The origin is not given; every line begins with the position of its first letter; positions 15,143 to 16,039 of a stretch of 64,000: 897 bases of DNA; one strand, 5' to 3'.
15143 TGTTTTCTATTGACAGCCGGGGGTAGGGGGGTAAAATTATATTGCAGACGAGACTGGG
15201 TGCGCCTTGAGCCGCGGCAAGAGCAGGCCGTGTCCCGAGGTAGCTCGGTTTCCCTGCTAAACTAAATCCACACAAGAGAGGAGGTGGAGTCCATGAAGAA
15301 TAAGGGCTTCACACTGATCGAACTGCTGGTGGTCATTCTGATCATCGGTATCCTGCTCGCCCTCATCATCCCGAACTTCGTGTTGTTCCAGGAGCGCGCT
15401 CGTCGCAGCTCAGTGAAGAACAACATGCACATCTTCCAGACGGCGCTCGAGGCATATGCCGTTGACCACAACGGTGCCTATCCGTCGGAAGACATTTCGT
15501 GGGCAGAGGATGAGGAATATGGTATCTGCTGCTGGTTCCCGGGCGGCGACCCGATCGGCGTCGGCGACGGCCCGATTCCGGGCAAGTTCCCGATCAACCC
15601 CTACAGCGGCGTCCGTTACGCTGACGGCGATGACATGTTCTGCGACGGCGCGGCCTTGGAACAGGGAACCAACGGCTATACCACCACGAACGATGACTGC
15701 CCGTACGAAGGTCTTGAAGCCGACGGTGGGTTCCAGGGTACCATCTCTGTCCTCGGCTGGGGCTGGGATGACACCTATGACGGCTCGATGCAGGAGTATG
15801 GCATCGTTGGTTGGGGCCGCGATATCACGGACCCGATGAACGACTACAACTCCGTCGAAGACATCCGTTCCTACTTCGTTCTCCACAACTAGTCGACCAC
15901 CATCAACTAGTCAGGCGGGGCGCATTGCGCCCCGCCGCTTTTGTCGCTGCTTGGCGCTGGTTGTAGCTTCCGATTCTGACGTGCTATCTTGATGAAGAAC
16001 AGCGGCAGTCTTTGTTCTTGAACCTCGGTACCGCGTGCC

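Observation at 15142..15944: Orphan type IV pilin transcription unit: near-consensus promoter, 118-nt leader, strong terminator, and an acidic Trp/Gly/Asp-rich globular domain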

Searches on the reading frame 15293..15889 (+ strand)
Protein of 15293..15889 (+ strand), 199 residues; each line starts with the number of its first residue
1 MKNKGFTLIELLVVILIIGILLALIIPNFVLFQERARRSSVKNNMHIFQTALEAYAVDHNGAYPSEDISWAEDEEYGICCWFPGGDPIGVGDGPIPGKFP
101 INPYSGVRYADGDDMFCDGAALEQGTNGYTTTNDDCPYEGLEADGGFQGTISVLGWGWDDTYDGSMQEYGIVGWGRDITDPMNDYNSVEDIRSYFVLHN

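Call 6: search_protein_families(library=pfam, proteins=[window:15293-15889:+], max_evalue=0.01)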
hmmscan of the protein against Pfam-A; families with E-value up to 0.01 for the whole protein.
window:15293-15889:+ (199 aa): 1 family
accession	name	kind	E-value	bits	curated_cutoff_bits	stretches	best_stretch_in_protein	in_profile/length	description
PF07963.17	N_methyl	-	2.6e-08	33.5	21.2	1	2-25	3-26/27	Prokaryotic N-terminal methylation motif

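Call 7: search_protein_families(library=ncbifam, proteins=[window:15293-15889:+], max_evalue=1)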
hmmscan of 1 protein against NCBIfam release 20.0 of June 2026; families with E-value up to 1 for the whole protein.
window:15293-15889:+ (199 aa): 15 families
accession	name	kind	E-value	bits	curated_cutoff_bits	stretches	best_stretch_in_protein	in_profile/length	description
TIGR01710.1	typeII_sec_gspG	equivalog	5.2e-15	55.7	88.85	1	4-67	1-63/134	type II secretion system major pseudopilin GspG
NF041775.1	typeIV_PilA_Myxo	equivalog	3.4e-14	53.3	400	1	2-56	9-63/214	type IV pilin protein PilA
NF040999.1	pilin_ComGC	equivalog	5.7e-13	48.9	75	1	4-63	2-61/84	competence type IV pilus major pilin ComGC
NF007862.0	PRK10574.1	equivalog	2.1e-08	34.4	138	1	2-62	3-63/145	prepilin peptidase-dependent pilin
TIGR01708.2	typeII_sec_gspH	equivalog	3.8e-08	33.5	80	1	4-55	2-50/169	type II secretion system minor pseudopilin GspH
TIGR02532.1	IV_pilin_GFxxxE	domain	5.3e-08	32.4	16.3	1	4-25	2-23/24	prepilin-type N-terminal cleavage/methylation domain-containing protein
NF041013.1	T4P_ComGE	equivalog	1.6e-07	31.3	49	1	2-56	2-57/83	competence type IV pilus minor pilin ComGE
NF007800.0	PRK10506.1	equivalog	4.6e-06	26.5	158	1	2-61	7-66/163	prepilin peptidase-dependent protein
NF038303.1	EPS_HpsB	equivalog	0.00017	21.6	150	1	3-31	2-30/211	hormogonium polysaccharide secretion pseudopilin HpsB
TIGR02596.1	TIGR02596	subfamily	0.0002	21.5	70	1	6-29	1-24/196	Verru_Chthon cassette protein D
NF041002.1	pilin_ComGF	equivalog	0.00041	20.6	80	1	3-44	1-44/139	competence type IV pilus minor pilin ComGF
NF040982.1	ComGD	equivalog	0.00051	20.5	70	1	3-30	1-27/139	competence type IV pilus minor pilin ComGD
TIGR02599.1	TIGR02599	subfamily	0.0045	16.3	256.5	1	5-54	1-48/361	Verru_Chthon cassette protein C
NF038304.1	EPS_HpsC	equivalog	0.026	14.1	200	1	2-45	19-62/318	hormogonium polysaccharide secretion pseudopilin HpsC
TIGR02523.1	type_IV_pilV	equivalog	0.031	14.8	52.2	1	4-42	2-39/139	type IV pilus modification protein PilV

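Call 8: find_homologous_proteins(query=window:15293-15889:+, max_evalue=0.001)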
Query window:15293-15889:+ (199 aa): 5222 proteins with E <= 0.001 among 8000 candidates; the best 120 are listed.
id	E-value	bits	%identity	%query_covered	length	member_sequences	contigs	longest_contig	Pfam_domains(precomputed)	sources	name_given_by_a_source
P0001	7.9e-136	469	100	100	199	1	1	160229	PF07963.18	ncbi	-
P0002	2.1e-68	248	63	100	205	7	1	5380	PF07963.18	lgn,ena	-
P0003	5.8e-68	247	59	100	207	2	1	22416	PF07963.18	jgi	jgi:prepilin-type N-terminal cleavage/methylation domain-containing protein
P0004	1.0e-67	246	61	100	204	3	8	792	PF07963.18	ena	-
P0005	1.2e-67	246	58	100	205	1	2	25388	PF07963.18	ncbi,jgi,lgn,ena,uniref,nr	ncbi:hypothetical protein CH330_06060 [candidate division WOR-3 bacterium JGI_Cruoil_03_51_56]|unire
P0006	2.1e-67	245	60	100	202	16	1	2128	PF07963.18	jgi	jgi:prepilin-type N-terminal cleavage/methylation domain-containing protein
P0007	5.8e-67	244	58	100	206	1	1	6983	PF07963.18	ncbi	-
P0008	1.6e-66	242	61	100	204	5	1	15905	PF07963.18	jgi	jgi:prepilin-type N-terminal cleavage/methylation domain-containing protein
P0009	4.3e-66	241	60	100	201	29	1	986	PF07963.18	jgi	-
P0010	6.0e-66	240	60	100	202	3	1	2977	PF07963.18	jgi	jgi:prepilin-type N-terminal cleavage/methylation domain-containing protein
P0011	8.4e-66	240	59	100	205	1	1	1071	PF07963.18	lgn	-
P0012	1.5e-65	239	59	100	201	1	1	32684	PF07963.18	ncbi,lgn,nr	ncbi:MAG: prepilin-type N-terminal cleavage/methylation domain-containing protein [candidate divisio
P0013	1.7e-65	239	59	100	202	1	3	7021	PF07963.18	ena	-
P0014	2.0e-65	239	58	100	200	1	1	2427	PF07963.18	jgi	jgi:prepilin-type N-terminal cleavage/methylation domain-containing protein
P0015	3.1e-65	238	59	100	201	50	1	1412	PF07963.18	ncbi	-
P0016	3.4e-65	238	59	100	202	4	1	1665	PF07963.18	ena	-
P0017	3.7e-65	238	60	100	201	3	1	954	PF07963.18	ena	-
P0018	4.3e-65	238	58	100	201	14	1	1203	PF07963.18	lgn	-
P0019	5.2e-65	237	60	100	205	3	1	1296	PF07963.18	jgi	jgi:prepilin-type N-terminal cleavage/methylation domain-containing protein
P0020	1.0e-64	236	59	100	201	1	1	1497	PF07963.18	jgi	jgi:prepilin-type N-terminal cleavage/methylation domain-containing protein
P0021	1.8e-64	235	60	100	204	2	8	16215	PF07963.18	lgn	-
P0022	1.9e-64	235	60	100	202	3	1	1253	PF07963.18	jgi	jgi:prepilin-type N-terminal cleavage/methylation domain-containing protein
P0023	2.0e-64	235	59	100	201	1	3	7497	PF07963.18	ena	-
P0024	2.3e-64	235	59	100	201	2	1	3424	PF07963.18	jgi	jgi:prepilin-type N-terminal cleavage/methylation domain-containing protein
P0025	3.6e-64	235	59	100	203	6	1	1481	PF07963.18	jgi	jgi:prepilin-type N-terminal cleavage/methylation domain-containing protein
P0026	4.1e-64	234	58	100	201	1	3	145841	PF07963.18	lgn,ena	-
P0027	5.2e-64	234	59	100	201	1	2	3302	PF07963.18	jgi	-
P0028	1.0e-63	233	58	100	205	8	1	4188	PF07963.18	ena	-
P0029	1.1e-63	233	57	100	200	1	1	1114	PF07963.18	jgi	jgi:prepilin-type N-terminal cleavage/methylation domain-containing protein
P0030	1.3e-63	233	59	100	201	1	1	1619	PF07963.18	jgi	jgi:prepilin-type N-terminal cleavage/methylation domain-containing protein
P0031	1.3e-63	233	58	100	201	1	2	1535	PF07963.18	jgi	-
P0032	2.2e-63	232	58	100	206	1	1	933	PF07963.18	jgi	jgi:prepilin-type N-terminal cleavage/methylation domain-containing protein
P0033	5.3e-63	231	59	100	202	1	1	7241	PF07963.18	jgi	jgi:prepilin-type N-terminal cleavage/methylation domain-containing protein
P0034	5.6e-63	231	57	100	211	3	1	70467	PF07963.18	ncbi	-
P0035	8.7e-63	230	59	100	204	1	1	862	PF07963.18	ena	-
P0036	1.3e-62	229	58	100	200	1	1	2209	PF07963.18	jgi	jgi:prepilin-type N-terminal cleavage/methylation domain-containing protein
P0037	1.4e-62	229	58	100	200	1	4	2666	PF07963.18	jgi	jgi:general secretion pathway protein G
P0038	2.3e-62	229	58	100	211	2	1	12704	PF07963.18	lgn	-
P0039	2.5e-62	228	60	100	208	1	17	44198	PF07963.18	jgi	jgi:prepilin-type N-terminal cleavage/methylation domain-containing protein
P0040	3.8e-62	228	57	100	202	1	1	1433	PF07963.18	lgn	-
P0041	4.7e-62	228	58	100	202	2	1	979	PF07963.18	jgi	-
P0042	1.3e-61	226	59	100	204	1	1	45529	PF07963.18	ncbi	ncbi:MAG: prepilin-type N-terminal cleavage/methylation domain-containing protein [bacterium]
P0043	2.0e-61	226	56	100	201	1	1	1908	PF07963.18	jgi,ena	-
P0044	3.2e-61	225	57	100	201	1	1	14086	PF07963.18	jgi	jgi:prepilin-type N-terminal cleavage/methylation domain-containing protein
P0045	3.3e-61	225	58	100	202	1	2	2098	PF07963.18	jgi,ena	jgi:prepilin-type N-terminal cleavage/methylation domain-containing protein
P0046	3.9e-61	225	56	100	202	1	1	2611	PF07963.18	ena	-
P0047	4.4e-61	224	57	100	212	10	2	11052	PF07963.18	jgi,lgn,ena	-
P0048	4.5e-61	224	58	100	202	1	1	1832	PF07963.18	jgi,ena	-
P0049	5.0e-61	224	58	100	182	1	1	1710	PF07963.18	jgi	-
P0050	6.0e-61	224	58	100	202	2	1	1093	PF07963.18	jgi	jgi:prepilin-type N-terminal cleavage/methylation domain-containing protein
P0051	8.5e-61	223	56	100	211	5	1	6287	PF07963.18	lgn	-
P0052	1.1e-60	223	57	100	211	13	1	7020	PF07963.18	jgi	jgi:prepilin-type N-terminal cleavage/methylation domain-containing protein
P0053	1.1e-60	223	58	100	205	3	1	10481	PF07963.18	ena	-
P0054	1.3e-60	223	55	100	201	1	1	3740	PF07963.18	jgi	jgi:prepilin-type N-terminal cleavage/methylation domain-containing protein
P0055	1.3e-60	223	57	100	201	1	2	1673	PF07963.18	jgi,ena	-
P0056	2.7e-60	222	57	100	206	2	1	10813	PF07963.18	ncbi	-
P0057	2.9e-60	222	58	100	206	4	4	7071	PF07963.18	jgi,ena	jgi:prepilin-type N-terminal cleavage/methylation domain-containing protein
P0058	3.2e-60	222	57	100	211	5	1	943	PF07963.18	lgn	-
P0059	3.9e-60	221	57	100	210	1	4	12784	PF07963.18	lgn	-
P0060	4.6e-60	221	58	100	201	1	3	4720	PF07963.18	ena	-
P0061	5.9e-60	221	57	100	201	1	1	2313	PF07963.18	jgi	jgi:prepilin-type N-terminal cleavage/methylation domain-containing protein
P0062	6.1e-60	221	56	100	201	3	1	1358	PF07963.18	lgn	-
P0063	6.4e-60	221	58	100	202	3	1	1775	PF07963.18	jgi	jgi:prepilin-type N-terminal cleavage/methylation domain-containing protein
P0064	6.7e-60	221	56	100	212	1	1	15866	PF07963.18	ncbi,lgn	-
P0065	1.2e-59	220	58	100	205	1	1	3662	PF07963.18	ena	-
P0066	1.3e-59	220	57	100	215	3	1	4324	PF07963.18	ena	-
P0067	1.3e-59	220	57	100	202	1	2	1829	PF07963.18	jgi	jgi:prepilin-type N-terminal cleavage/methylation domain-containing protein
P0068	1.4e-59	219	55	100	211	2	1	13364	PF07963.18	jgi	jgi:prepilin-type N-terminal cleavage/methylation domain-containing protein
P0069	1.4e-59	219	56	100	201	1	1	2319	PF07963.18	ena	-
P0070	1.9e-59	219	56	100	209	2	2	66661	PF07963.18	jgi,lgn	jgi:prepilin-type N-terminal cleavage/methylation domain-containing protein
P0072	3.5e-59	218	56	100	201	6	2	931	PF07963.18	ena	-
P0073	5.3e-59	218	56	100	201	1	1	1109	PF07963.18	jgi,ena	-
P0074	5.5e-59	218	57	100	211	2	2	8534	PF07963.18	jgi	jgi:prepilin-type N-terminal cleavage/methylation domain-containing protein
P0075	6.0e-59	217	55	100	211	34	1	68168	PF07963.18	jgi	-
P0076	6.3e-59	217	57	100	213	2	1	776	PF07963.18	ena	-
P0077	1.0e-58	217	56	100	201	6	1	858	PF07963.18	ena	-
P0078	1.1e-58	217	56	100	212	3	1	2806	PF07963.18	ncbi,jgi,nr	ncbi:prepilin-type N-terminal cleavage/methylation domain-containing protein [candidate division WOR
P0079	1.7e-58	216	55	100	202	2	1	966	PF07963.18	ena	-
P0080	5.1e-58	214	56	100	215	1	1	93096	PF07963.18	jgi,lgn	jgi:prepilin-type N-terminal cleavage/methylation domain-containing protein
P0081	6.9e-58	214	57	100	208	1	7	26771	PF07963.18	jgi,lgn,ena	jgi:prepilin-type N-terminal cleavage/methylation domain-containing protein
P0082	1.1e-57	213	55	100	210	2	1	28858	PF07963.18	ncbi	-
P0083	2.2e-57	212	56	100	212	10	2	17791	PF07963.18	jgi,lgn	jgi:prepilin-type N-terminal cleavage/methylation domain-containing protein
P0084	2.2e-57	212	54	100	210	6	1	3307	PF07963.18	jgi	jgi:prepilin-type N-terminal cleavage/methylation domain-containing protein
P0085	3.7e-57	212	55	100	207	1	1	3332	PF07963.18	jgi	jgi:prepilin-type N-terminal cleavage/methylation domain-containing protein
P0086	4.6e-57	211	55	100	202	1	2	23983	PF07963.18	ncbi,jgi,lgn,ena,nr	ncbi:MAG TPA: prepilin-type N-terminal cleavage/methylation domain-containing protein [bacterium]|nr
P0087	2.5e-56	209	54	100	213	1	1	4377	PF07963.18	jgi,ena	-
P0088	4.4e-56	208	54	99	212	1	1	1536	PF07963.18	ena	-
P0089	6.4e-56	208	54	100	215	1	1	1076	PF07963.18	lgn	-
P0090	7.7e-56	207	54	100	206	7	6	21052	PF07963.18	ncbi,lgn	-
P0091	1.7e-55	206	56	100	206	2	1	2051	PF07963.18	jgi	-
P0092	2.5e-55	206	53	100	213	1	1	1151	PF07963.18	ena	-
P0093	9.3e-55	204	53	100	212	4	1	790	PF07963.18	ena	-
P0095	2.8e-54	202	56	100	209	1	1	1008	PF07963.18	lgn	-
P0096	3.0e-54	202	54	100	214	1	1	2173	PF07963.18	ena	-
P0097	5.4e-54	201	53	99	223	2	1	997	PF07963.18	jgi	jgi:prepilin-type N-terminal cleavage/methylation domain-containing protein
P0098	5.8e-54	201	56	100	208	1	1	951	PF07963.18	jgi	jgi:prepilin-type N-terminal cleavage/methylation domain-containing protein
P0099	6.3e-54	201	65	69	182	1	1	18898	PF07963.18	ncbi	-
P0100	7.5e-54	201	54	100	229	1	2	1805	PF07963.18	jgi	jgi:prepilin-type N-terminal cleavage/methylation domain-containing protein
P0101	8.3e-54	201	55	100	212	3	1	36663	PF07963.18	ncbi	-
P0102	9.9e-54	200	55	100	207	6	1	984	PF07963.18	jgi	-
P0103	1.0e-53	200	56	98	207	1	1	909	PF07963.18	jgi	jgi:prepilin-type N-terminal cleavage/methylation domain-containing protein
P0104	2.3e-53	199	54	99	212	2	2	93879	PF07963.18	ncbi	ncbi:MAG: prepilin-type N-terminal cleavage/methylation domain-containing protein [candidate divisio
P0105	6.0e-53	198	51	100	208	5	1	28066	PF07963.18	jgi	jgi:prepilin-type N-terminal cleavage/methylation domain-containing protein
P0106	1.6e-52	196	76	57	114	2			PF07963.18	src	-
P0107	1.6e-52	196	55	98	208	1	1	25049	PF07963.18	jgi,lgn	jgi:prepilin-type N-terminal cleavage/methylation domain-containing protein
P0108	2.3e-52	196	55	100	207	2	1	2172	PF07963.18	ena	-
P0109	2.6e-52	196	53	100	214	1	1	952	PF07963.18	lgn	-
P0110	3.4e-52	195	52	99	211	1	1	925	PF07963.18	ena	-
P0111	4.0e-52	195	52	100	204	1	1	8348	PF07963.18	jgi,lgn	-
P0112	7.6e-52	194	53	99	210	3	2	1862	PF07963.18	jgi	jgi:prepilin-type N-terminal cleavage/methylation domain-containing protein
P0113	9.3e-52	194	53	100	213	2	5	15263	PF07963.18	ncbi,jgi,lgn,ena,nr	ncbi:MAG: prepilin-type N-terminal cleavage/methylation domain-containing protein [candidate divisio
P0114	1.9e-51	193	52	100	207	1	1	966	PF07963.18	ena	-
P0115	2.0e-51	193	53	100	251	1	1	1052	PF07963.18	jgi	-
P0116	2.1e-51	193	54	100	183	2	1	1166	PF07963.18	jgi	jgi:prepilin-type N-terminal cleavage/methylation domain-containing protein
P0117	2.7e-51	192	54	99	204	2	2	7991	PF07963.18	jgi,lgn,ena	-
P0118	4.1e-51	192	54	100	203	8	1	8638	PF07963.18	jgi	jgi:prepilin-type N-terminal cleavage/methylation domain-containing protein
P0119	4.1e-51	192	52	100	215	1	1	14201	PF07963.18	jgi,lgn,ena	-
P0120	4.7e-51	192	50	100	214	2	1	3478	PF07963.18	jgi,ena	jgi:prepilin-type N-terminal cleavage/methylation domain-containing protein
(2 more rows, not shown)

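Call 12: find_encoding_contigs(protein=P0001, flank=10000, max_places=3)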
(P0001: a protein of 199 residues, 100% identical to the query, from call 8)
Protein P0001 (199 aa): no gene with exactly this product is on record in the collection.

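Call 13: find_encoding_contigs(protein=P0026, flank=10000, max_places=3)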
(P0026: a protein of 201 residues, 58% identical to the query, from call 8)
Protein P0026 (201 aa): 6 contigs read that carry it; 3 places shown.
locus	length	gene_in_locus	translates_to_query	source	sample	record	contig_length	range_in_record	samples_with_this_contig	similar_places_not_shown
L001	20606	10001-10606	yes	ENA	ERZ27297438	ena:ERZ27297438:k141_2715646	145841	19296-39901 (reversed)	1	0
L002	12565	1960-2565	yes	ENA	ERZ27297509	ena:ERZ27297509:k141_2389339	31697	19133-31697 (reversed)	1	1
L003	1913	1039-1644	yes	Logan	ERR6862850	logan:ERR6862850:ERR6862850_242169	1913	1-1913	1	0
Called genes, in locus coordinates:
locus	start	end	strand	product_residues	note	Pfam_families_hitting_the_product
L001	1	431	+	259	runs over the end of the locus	PF01061:ABC2_membrane, PF12698:ABC2_membrane_3 (weak)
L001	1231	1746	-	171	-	PF12724:Flavodoxin_5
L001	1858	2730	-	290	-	-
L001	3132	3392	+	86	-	PF02201:SWIB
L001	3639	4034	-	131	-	-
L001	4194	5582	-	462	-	-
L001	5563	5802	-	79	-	-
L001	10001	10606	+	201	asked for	PF07963:N_methyl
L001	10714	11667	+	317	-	PF00005:ABC_tran, PF13304:AAA_21 (weak)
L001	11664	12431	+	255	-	PF12679:ABC2_membrane_2, PF12730:ABC2_membrane_4 (weak), PF12698:ABC2_membrane_3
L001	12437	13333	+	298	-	-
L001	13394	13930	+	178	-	PF07963:N_methyl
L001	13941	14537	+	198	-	PF07963:N_methyl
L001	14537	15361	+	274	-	PF07963:N_methyl (weak)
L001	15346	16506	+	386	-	PF07963:N_methyl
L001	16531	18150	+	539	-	PF11104:PilM_2, PF14450:FtsA, PF05137:PilN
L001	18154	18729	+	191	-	PF04350:PilO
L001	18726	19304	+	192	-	-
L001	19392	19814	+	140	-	PF16537:T2SSB (faint), PF23893:Y4YQ_C (weak), PF23862:CdsD_C (weak)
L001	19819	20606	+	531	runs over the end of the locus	PF11741:AMIN (weak), PF03958:Secretin_N (weak), PF00263:Secretin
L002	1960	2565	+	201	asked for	PF07963:N_methyl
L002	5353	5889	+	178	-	PF07963:N_methyl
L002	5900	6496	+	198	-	PF07963:N_methyl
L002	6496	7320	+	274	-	PF07963:N_methyl (weak)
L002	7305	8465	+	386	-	PF07963:N_methyl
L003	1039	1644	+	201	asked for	PF07963:N_methyl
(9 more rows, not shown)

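Call 14: find_encoding_contigs(protein=P0034, flank=10000, max_places=2)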
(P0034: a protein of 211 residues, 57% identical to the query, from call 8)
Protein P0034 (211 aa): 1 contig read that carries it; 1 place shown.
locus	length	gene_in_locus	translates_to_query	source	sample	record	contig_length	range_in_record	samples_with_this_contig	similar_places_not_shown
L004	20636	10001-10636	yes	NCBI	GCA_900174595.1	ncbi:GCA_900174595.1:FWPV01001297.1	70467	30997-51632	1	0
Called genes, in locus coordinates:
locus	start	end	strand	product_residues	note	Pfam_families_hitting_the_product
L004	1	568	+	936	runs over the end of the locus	PF00133:tRNA-synt_1, PF09334:tRNA-synt_1g (faint), PF08264:Anticodon_1, PF19302:DUF5915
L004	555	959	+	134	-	PF01258:zf-dskA_traR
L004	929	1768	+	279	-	-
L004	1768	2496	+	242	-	PF01416:PseudoU_synth_1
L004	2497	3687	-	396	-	PF01547:SBP_bac_1, PF13416:SBP_bac_8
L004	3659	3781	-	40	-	-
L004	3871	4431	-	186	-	PF13860:FlgD_ig (weak), PF18962:Por_Secre_tail (weak)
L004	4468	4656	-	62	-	-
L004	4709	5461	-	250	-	PF01551:Peptidase_M23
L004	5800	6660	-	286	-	PF02195:ParB_N, PF17762:HTH_ParB, PF23552:ParB_C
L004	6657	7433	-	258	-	PF00142:Fer4_NifH (weak), PF01656:CbiA, PF02374:ArsA_ATPase (weak), PF06564:CBP_BcsQ, PF09140:MipZ (faint), PF10609:ParA (weak), PF13614:AAA_31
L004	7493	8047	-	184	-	-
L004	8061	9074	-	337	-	PF02568:ThiI, PF03054:tRNA_Me_trans, PF18297:NFACT-R_2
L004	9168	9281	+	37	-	-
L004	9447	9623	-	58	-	-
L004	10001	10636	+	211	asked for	PF07963:N_methyl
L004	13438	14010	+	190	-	PF07963:N_methyl (weak)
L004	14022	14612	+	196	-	PF07963:N_methyl (weak)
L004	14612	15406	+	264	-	PF07963:N_methyl (weak)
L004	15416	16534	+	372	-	PF07963:N_methyl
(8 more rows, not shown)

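Call 15: find_encoding_contigs(protein=P0080, flank=10000, max_places=2)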
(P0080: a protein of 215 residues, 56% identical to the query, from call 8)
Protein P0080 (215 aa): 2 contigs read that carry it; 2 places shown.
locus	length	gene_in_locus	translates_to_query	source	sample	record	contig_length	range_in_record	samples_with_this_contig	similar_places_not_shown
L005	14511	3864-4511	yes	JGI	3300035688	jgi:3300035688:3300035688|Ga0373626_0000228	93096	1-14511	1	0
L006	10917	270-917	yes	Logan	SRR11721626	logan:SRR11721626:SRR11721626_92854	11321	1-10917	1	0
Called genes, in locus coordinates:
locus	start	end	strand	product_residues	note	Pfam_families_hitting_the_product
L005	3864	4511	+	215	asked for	PF07963:N_methyl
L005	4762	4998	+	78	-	-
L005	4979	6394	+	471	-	-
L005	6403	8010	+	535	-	-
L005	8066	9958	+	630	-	PF00884:Sulfatase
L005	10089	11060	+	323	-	PF00005:ABC_tran, PF13304:AAA_21 (faint)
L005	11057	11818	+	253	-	PF12679:ABC2_membrane_2, PF12730:ABC2_membrane_4 (weak), PF12698:ABC2_membrane_3 (weak)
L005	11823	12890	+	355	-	PF26697:ComGC_C (faint)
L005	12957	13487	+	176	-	PF07963:N_methyl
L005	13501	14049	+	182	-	PF08334:T2SSG (weak)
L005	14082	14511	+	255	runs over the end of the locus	PF07963:N_methyl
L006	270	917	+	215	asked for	PF07963:N_methyl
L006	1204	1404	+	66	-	-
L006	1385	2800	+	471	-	-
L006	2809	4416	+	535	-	-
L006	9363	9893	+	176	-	PF07963:N_methyl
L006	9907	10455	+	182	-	PF08334:T2SSG (weak)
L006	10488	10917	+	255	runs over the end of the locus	PF07963:N_methyl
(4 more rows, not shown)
